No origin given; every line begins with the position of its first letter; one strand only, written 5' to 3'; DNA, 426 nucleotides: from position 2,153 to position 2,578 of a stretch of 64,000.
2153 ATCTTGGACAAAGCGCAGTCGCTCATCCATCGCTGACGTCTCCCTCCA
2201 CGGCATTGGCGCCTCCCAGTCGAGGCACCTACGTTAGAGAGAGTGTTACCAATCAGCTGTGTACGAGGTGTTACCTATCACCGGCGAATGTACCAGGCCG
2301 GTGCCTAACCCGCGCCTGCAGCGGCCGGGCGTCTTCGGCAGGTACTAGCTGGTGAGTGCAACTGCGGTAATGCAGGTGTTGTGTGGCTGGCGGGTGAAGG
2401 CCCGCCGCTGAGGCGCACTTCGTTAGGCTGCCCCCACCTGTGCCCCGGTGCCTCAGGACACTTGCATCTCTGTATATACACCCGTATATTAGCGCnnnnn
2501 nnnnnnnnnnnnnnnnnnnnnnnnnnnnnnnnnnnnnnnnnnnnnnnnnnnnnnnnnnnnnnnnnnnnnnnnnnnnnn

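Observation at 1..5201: Integron-type gene-cassette array (six complete cassettes, seven attC-like sites) with no integrase in view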

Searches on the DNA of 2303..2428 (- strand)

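Call 36: build_rna_model(alignment_id=A3, structure=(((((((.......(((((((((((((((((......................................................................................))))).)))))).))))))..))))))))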
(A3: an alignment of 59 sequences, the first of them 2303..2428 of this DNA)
Model R1 built from alignment A3 (59 sequences, 145 columns); structure: as given.
model positions 128; base pairs 24; branch points 0; effective number of sequences 1.82; information 0.59 bits per position. Calibrated on 0.2 Mb of random sequence (short: E-values are rough).
structure used (alignment columns):
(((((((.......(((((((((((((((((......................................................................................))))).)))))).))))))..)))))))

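Call 37: search_with_rna_model(model_id=R1, source=window, max_evalue=10, show_alignments=0)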
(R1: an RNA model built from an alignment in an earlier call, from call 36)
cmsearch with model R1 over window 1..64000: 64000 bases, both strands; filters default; matches with E-value up to 10: 17.
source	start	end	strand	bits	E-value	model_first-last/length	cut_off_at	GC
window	2303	2428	-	145.6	1.4e-35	1-128/128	no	0.67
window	3795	3920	-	143.8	4.1e-35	1-128/128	no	0.66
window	229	355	-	137.7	1.5e-33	1-128/128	no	0.66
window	4413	4507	-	90.2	2.9e-21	1-128/128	no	0.73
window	3091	3218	-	85.7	4.1e-20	1-128/128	no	0.68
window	5078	5201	-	34.6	6.4e-07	1-128/128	no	0.72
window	2303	2428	+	31.1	5.1e-06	1-128/128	no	0.67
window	229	355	+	27.3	4.9e-05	1-128/128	no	0.66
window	3091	3218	+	26.7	7.1e-05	1-128/128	no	0.68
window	4742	4835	-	24.5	0.00025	1-128/128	no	0.69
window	54737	54808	+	13.9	0.14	1-128/128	no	0.76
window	18672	18715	+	12.3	0.36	1-128/128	no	0.8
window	24124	24170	+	11.8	0.49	1-128/128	no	0.77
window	11026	11082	-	11.4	0.62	1-128/128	no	0.77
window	18567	18640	+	10.9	0.85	1-128/128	no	0.77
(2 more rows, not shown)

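Call 44: search_with_rna_model(model_id=R1, sources=[L095, L071], max_evalue=0.01)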
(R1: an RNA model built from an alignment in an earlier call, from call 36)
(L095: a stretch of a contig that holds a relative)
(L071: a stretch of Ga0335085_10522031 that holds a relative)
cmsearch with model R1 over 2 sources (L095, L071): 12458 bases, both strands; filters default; matches with E-value up to 0.01: 8.
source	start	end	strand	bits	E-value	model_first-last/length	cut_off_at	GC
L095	2927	3053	-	135.7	9.7e-34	1-128/128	no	0.64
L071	1232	1351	-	121.9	3.5e-30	2-128/128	5'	0.66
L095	3583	3710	-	83.3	3.3e-20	1-128/128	no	0.67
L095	5498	5574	-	53.2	1.9e-12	26-104/128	no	0.64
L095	3583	3710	+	30.5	1.4e-06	1-128/128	no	0.67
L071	1232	1351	+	25.9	2.2e-05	1-127/128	3'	0.66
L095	2927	3053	+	22.5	0.00016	1-128/128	no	0.64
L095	5826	5921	-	18.4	0.0019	1-128/128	no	0.75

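Call 55: search_with_rna_model(model_id=R1, sources=[L091, L123, L094], max_evalue=0.001)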
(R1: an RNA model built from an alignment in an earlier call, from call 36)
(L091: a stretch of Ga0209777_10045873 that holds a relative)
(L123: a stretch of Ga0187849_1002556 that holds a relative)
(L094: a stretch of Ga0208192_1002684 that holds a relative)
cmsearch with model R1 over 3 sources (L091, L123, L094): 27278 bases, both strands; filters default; matches with E-value up to 0.001: 13.
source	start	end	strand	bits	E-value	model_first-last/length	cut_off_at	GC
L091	3143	3268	-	145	8.7e-36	1-128/128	no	0.68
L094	7639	7764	-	138.8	3.4e-34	1-128/128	no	0.68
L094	6381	6507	-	134.9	3.4e-33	1-128/128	no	0.65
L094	5756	5888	-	134.2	5.2e-33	1-128/128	no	0.67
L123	14055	14179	+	128.2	1.8e-31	1-128/128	no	0.64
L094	4241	4368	-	127.4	2.9e-31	1-128/128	no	0.68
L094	3201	3333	-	121.9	7.6e-30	1-128/128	no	0.7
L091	3896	3993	-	86.1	1.4e-20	28-128/128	5'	0.67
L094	6849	6976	-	81.5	2.1e-19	1-128/128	no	0.68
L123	14756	14844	+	44.1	9.6e-10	22-109/128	no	0.66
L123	14055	14179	-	33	7.2e-07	1-128/128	no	0.64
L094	6381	6507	+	31.4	1.8e-06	1-128/128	no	0.65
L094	6849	6976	+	24.5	0.00011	1-128/128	no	0.68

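Call 66: search_with_rna_model(model_id=R1, sources=[L001, L007, L002, L008, L003, L005], max_evalue=0.0001)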
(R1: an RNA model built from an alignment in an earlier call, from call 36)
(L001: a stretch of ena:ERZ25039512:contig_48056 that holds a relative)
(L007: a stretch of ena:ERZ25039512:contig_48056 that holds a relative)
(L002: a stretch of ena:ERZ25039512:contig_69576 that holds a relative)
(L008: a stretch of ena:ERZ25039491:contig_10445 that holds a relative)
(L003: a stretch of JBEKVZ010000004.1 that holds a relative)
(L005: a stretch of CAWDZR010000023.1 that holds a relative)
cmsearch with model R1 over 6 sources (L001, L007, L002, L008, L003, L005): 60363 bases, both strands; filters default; matches with E-value up to 0.0001: 76.
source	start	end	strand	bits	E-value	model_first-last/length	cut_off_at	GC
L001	8949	9074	-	145.6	1.3e-35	1-128/128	no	0.67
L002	242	367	-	145.3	1.6e-35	1-128/128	no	0.67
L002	4083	4208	-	145.1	1.8e-35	1-128/128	no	0.66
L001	2429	2554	-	144.3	2.9e-35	1-128/128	no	0.68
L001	1170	1295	-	144.2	3e-35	1-128/128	no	0.66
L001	12062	12187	-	143.8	3.8e-35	1-128/128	no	0.66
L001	4861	4986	-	143.2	5.5e-35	1-128/128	no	0.66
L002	2331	2456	-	143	6.1e-35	1-128/128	no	0.64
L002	1590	1715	-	142.9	6.7e-35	1-128/128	no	0.66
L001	8215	8340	-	142.3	9.1e-35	1-128/128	no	0.67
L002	5871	5996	-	142.3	9.1e-35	1-128/128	no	0.67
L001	9651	9777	-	141.7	1.3e-34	1-128/128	no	0.66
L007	9865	9991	-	141.7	1.3e-34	1-128/128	no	0.66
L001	11360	11485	-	141.6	1.4e-34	1-128/128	no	0.67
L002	4678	4803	-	140.3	3.1e-34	1-128/128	no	0.67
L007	5085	5210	-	140.1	3.5e-34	1-128/128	no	0.67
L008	8615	8739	-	139.1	6.1e-34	1-128/128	no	0.68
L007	1677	1802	-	138.9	7e-34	1-128/128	no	0.67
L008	5208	5333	-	138.9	7e-34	1-128/128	no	0.67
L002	7262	7388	-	138.3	9.9e-34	1-128/128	no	0.69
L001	1870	1995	-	138.2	1.1e-33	1-128/128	no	0.67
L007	2738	2863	-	137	2.1e-33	1-128/128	no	0.64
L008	6269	6394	-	137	2.1e-33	1-128/128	no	0.64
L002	6405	6530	-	136.9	2.3e-33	1-128/128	no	0.71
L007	4434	4560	-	136.8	2.4e-33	1-128/128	no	0.69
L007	3696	3821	-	136.7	2.6e-33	1-128/128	no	0.67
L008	7227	7352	-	136.7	2.6e-33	1-128/128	no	0.67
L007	1003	1128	-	135.6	5e-33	1-128/128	no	0.65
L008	4534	4659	-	135.6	5e-33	1-128/128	no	0.65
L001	13182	13307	-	135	7.1e-33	1-128/128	no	0.67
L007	2084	2210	-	134.1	1.2e-32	1-128/128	no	0.68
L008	5615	5741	-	134.1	1.2e-32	1-128/128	no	0.68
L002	3382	3508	-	134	1.3e-32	1-128/128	no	0.65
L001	573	701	-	134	1.3e-32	1-128/128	no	0.67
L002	5032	5157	-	133.9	1.4e-32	1-128/128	no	0.67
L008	7965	8090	-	130.8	8.6e-32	1-128/128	no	0.68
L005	7546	7677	-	129.6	1.8e-31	1-128/128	no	0.67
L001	13719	13843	-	129.5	1.9e-31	1-128/128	no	0.64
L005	5242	5373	-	128.1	4.2e-31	1-128/128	no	0.67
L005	3562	3695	-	125.7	1.8e-30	1-128/128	no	0.66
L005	590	722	-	121.3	2.5e-29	1-128/128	no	0.68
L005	2216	2351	-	115.5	7.9e-28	1-128/128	no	0.68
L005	4716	4849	-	115.2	9.1e-28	1-128/128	no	0.69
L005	6895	7025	-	115.1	9.9e-28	1-128/128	no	0.7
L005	3144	3276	-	112.3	5.2e-27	1-128/128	no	0.69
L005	1073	1207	-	107.9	7.2e-26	1-128/128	no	0.66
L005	4053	4186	-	107.8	7.4e-26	1-128/128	no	0.69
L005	6167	6297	-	107.4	9.7e-26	1-128/128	no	0.73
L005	5726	5855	-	101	4.2e-24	1-128/128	no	0.72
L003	1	126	-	99.8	8.9e-24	1-121/128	3'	0.71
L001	6005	6138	-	98.1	2.4e-23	1-128/128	no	0.65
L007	298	392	-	97.6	3.2e-23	1-128/128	no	0.72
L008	2524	2618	-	97.6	3.2e-23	1-128/128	no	0.72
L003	445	577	-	95.4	1.2e-22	1-128/128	no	0.68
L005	1515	1645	-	94.2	2.4e-22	1-128/128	no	0.73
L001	5649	5776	-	89.8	3.3e-21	1-128/128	no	0.69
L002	1030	1157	-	89.8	3.3e-21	1-128/128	no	0.69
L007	10484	10578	-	86.8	2e-20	1-128/128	no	0.72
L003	1583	1702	-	57.1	9.4e-13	1-128/128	no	0.67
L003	2370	2500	-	45.8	7.7e-10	1-128/128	no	0.73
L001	14446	14581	-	42.8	4.5e-09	1-128/128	no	0.68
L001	11360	11485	+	30.8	5.8e-06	1-128/128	no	0.67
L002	1590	1715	+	30.8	5.9e-06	1-128/128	no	0.66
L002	242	367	+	30.5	6.9e-06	1-128/128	no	0.67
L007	9865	9991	+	30.4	7.3e-06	1-128/128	no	0.66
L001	4861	4986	+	30.3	7.7e-06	1-128/128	no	0.66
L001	1170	1295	+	30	9.1e-06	1-128/128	no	0.66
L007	1677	1802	+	29.9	9.6e-06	1-128/128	no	0.67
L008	5208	5333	+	29.9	9.6e-06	1-128/128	no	0.67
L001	5649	5776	+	29.9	1e-05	1-128/128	no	0.69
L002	1030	1157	+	29.9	1e-05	1-128/128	no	0.69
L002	7262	7388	+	29.3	1.4e-05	1-128/128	no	0.69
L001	2429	2554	+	28.8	1.9e-05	1-128/128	no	0.68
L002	4678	4803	+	27.9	3.3e-05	1-128/128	no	0.67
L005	6895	7025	+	27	5.3e-05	1-128/128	no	0.7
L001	13719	13843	+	26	0.0001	1-128/128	no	0.64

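Call 72: search_with_rna_model(model_id=R1, sources=[L130, L131, L132, L133, L134], max_evalue=0.001)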
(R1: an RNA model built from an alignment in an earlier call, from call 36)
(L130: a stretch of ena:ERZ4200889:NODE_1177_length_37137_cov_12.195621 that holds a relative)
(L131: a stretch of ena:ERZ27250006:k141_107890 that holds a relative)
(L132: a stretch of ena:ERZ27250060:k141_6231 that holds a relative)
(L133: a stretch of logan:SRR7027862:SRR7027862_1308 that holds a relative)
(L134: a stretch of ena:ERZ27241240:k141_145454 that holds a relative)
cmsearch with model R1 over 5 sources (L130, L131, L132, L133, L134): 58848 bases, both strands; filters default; matches with E-value up to 0.001: 13.
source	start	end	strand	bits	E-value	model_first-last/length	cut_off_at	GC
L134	5488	5613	-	146.5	7.3e-36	1-128/128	no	0.67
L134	6160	6285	-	141.3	1.6e-34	1-128/128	no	0.69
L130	12568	12693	-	138.8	7.4e-34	1-128/128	no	0.68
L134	4245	4370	-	138.6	8.1e-34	1-128/128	no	0.67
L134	4858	4990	-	130.6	9.4e-32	1-128/128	no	0.65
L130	11778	11905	-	81.5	4.6e-19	1-128/128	no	0.68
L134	5488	5613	+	30.6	6.2e-06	1-128/128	no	0.67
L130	12568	12693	+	29.2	1.5e-05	1-128/128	no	0.68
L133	8747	8778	-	27.8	3.4e-05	97-128/128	5'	0.75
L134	6160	6285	+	27.6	3.6e-05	1-128/128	no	0.69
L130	13271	13360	-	27.1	5e-05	41-128/128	5'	0.67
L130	11778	11905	+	24.5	0.00023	1-128/128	no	0.68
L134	8181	8226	-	23.7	0.00039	1-128/128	no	0.76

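Call 78: search_with_rna_model(model_id=R1, sources=[L135, L136, L137, L138], max_evalue=1)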
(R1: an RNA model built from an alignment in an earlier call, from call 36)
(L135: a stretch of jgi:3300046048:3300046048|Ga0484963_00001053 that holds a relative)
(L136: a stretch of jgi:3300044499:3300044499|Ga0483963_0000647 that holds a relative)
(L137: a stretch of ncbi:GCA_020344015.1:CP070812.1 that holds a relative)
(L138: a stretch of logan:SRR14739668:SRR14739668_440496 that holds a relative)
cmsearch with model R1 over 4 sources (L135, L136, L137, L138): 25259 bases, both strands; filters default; matches with E-value up to 1: 8.
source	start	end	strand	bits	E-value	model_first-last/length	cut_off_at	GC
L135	1012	1155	+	52.4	6.4e-12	1-128/128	no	0.66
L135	2869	3013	+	46.6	2e-10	1-128/128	no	0.61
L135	3744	3881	+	45.8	3.2e-10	1-128/128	no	0.6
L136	6753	6813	+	30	3.9e-06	1-128/128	no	0.66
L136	852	934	+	22.4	0.00036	1-128/128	no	0.75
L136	3810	3880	-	18.6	0.0033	1-128/128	no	0.73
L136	7438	7465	+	12.3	0.15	1-128/128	no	0.93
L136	7406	7451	-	9.4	0.78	14-118/128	no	0.85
